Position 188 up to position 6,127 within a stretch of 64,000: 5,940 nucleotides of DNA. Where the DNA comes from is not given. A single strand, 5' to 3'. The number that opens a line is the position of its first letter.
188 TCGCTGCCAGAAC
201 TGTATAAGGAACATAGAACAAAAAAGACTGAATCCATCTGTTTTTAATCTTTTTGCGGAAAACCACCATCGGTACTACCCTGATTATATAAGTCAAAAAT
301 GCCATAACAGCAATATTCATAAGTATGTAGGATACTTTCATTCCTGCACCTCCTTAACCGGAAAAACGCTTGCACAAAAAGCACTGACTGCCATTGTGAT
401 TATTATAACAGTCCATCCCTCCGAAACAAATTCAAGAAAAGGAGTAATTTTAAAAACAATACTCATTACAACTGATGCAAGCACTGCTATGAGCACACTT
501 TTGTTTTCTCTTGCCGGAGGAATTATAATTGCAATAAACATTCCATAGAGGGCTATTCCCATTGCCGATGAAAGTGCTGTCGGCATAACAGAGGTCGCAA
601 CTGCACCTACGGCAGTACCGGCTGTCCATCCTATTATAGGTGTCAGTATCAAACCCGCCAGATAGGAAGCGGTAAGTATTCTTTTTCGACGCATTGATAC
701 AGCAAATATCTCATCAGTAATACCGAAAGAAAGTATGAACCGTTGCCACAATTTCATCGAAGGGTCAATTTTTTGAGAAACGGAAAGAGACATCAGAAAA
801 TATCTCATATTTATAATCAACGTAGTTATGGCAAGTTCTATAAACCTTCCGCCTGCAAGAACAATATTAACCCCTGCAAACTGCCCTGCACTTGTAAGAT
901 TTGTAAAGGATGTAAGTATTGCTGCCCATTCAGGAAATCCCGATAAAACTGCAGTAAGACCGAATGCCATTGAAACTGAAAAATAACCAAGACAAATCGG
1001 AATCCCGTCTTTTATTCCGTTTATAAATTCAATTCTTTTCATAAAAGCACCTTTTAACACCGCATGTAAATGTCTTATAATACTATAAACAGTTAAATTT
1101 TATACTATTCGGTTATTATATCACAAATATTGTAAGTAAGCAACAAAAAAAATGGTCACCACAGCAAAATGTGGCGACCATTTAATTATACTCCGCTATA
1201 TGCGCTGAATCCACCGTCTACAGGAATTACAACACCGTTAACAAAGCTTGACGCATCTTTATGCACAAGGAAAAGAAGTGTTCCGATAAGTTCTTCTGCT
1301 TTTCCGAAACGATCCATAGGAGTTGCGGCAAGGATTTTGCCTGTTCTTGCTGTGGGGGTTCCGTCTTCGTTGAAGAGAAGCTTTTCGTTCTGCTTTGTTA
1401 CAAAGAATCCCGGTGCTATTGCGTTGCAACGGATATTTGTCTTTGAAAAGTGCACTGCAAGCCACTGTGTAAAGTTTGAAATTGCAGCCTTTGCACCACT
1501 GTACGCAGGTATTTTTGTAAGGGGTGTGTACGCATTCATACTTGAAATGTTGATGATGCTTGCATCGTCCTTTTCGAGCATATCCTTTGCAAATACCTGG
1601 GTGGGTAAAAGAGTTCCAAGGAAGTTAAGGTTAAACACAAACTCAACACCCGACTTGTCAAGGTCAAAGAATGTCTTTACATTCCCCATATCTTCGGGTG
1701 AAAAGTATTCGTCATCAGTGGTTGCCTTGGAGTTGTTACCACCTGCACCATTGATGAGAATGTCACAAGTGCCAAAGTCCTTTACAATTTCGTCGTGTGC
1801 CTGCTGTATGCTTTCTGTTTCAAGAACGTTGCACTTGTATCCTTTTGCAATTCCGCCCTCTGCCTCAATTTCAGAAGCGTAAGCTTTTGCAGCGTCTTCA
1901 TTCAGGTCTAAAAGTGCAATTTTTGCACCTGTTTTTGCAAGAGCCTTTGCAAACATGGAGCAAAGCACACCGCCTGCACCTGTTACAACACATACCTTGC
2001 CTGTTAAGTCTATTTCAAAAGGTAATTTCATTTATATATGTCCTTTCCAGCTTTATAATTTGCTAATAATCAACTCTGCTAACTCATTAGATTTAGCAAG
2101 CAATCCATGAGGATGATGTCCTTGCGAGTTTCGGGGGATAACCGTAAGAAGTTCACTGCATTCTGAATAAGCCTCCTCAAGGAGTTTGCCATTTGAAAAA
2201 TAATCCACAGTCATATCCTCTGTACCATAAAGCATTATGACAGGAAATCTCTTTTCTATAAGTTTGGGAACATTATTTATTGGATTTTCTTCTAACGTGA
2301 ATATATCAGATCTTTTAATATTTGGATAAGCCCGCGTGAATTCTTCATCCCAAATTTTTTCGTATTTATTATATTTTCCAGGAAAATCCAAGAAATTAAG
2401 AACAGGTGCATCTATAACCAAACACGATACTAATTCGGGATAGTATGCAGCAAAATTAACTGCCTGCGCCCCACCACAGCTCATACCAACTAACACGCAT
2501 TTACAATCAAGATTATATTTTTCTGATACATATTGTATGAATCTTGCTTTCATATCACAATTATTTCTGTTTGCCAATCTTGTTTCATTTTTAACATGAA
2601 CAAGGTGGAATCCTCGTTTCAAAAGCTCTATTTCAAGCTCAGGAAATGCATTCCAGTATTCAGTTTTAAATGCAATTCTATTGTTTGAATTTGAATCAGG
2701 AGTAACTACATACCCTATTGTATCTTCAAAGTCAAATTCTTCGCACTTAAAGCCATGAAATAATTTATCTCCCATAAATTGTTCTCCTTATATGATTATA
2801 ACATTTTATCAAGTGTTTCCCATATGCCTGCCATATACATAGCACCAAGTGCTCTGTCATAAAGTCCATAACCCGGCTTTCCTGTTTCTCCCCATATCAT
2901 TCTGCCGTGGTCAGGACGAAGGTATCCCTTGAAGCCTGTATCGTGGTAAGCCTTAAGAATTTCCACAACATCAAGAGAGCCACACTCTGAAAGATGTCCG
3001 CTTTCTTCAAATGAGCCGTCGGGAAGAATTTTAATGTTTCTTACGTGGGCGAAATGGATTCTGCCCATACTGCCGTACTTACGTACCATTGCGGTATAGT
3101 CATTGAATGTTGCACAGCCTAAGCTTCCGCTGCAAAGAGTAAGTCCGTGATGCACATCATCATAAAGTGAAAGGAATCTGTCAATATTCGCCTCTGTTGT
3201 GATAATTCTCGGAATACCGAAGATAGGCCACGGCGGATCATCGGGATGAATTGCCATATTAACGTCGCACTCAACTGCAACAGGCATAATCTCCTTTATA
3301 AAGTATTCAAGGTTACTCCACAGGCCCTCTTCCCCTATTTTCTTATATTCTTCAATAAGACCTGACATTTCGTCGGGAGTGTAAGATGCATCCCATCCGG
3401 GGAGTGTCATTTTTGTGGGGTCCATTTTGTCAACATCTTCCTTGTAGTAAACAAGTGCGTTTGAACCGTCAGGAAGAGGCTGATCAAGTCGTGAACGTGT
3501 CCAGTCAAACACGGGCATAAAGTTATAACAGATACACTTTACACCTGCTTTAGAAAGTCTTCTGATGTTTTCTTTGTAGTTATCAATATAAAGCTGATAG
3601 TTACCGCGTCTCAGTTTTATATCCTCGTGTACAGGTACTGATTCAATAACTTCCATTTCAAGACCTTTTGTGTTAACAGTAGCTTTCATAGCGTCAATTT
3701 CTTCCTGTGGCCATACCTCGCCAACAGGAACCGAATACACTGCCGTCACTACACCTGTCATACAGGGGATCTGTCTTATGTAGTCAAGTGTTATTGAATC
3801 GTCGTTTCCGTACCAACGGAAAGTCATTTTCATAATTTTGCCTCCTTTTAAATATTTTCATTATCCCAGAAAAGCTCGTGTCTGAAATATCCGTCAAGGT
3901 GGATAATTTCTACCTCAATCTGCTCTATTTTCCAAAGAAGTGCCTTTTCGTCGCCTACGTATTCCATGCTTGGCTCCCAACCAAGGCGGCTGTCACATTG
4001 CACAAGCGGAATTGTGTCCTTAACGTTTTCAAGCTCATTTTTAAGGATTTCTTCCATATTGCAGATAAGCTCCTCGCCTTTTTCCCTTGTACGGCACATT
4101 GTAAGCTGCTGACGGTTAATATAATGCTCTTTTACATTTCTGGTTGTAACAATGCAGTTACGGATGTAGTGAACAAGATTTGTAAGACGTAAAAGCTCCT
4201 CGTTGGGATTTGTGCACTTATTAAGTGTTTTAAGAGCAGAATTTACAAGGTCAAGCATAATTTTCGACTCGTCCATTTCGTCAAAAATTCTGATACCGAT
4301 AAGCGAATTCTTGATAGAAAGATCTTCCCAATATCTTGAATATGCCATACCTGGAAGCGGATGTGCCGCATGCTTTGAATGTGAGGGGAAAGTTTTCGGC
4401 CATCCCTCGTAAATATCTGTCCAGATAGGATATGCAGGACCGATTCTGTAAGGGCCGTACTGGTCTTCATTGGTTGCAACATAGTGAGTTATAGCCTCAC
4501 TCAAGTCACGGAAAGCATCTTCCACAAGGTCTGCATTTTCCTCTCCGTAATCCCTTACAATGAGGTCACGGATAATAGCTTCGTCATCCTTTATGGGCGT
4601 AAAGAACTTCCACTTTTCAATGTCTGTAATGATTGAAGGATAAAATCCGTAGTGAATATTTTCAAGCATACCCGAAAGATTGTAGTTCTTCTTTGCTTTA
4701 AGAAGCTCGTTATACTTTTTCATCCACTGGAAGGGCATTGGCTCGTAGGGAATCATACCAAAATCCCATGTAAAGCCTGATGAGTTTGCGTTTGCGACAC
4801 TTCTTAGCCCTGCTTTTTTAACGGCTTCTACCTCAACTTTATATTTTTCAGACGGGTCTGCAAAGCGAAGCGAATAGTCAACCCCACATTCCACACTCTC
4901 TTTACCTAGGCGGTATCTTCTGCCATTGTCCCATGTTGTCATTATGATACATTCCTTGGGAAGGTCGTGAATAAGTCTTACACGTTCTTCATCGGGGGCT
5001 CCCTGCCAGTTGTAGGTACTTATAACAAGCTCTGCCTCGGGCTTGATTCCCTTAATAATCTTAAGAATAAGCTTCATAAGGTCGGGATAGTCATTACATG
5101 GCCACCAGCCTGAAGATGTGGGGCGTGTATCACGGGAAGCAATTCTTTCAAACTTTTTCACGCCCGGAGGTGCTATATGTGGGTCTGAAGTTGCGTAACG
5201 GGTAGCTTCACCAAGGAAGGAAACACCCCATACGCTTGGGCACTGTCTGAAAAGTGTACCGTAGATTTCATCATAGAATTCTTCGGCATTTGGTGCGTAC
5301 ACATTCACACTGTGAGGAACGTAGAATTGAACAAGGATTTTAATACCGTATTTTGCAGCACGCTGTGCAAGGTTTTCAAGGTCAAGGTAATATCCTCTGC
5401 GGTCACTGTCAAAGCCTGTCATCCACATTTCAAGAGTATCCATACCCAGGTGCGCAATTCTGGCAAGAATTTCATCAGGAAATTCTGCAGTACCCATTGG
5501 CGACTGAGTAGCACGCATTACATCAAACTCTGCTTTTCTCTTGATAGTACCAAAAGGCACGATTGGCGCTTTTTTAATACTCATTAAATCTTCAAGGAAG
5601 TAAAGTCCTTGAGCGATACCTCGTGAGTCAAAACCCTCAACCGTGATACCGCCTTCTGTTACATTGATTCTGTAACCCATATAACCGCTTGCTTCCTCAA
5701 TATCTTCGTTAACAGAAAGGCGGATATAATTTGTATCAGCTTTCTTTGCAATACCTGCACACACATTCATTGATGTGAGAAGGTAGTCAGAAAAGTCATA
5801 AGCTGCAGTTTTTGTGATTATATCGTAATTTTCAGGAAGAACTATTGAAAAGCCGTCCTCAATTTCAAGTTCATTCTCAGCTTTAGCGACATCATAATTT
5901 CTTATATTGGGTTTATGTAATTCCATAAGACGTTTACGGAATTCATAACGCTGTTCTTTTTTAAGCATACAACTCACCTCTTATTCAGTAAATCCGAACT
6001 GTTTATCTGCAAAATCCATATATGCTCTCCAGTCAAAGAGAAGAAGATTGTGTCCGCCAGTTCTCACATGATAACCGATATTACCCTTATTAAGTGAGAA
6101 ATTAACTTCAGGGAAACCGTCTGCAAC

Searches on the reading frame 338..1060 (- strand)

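Call 38: search_protein_families(library=pfam, proteins=[window:338-1060:-], max_evalue=0.001)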
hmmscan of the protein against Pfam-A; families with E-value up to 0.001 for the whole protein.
window:338-1060:- (240 aa): 1 family
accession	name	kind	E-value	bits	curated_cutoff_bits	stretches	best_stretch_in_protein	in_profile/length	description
PF03591.19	AzlC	-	3.6e-38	131.5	32.1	1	21-158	1-136/137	AzlC protein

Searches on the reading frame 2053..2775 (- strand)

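Call 38: search_protein_families(library=pfam, proteins=[window:2053-2775:-], max_evalue=0.001)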
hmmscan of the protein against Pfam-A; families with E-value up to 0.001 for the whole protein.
window:2053-2775:- (240 aa): 3 families
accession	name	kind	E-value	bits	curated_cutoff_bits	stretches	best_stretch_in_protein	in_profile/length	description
PF00561.26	Abhydrolase_1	-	7e-09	36.1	25.8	1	76-166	55-144/245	alpha/beta hydrolase fold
PF12146.15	Hydrolase_4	-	3.6e-07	30.2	27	1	78-154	64-138/239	Serine aminopeptidase, S33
PF00756.26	Esterase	-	0.00037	20.8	22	1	76-148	99-163/251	Putative esterase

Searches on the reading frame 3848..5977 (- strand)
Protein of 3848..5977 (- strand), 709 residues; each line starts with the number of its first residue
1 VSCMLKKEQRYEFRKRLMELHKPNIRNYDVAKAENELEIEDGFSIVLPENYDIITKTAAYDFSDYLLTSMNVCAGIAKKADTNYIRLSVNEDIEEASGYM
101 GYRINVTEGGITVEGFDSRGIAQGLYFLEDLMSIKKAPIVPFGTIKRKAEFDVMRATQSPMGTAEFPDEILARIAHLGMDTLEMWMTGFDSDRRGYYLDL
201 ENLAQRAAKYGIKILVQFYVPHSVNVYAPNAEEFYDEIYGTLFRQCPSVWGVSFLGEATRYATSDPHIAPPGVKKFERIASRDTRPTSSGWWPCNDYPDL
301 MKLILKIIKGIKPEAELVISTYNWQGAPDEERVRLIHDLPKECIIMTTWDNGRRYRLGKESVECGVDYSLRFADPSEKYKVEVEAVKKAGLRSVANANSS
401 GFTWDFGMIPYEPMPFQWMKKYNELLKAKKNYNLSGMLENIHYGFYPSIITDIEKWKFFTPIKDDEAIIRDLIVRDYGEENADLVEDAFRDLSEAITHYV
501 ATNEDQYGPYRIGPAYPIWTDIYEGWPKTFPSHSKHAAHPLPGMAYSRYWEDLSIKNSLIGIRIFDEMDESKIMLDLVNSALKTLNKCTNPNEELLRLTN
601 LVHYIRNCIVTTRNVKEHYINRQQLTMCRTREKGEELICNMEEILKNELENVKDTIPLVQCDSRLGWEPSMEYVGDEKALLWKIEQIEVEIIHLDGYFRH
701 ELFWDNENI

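Call 38: search_protein_families(library=pfam, proteins=[window:3848-5977:-], max_evalue=0.001)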
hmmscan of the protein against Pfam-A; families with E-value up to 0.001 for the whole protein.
window:3848-5977:- (709 aa): 1 family
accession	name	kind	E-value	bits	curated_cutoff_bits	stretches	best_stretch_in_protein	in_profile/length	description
PF02838.20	Glyco_hydro_20b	-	0.00095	20.4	26.1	0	36-145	17-121/124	Glycosyl hydrolase family 20, domain 2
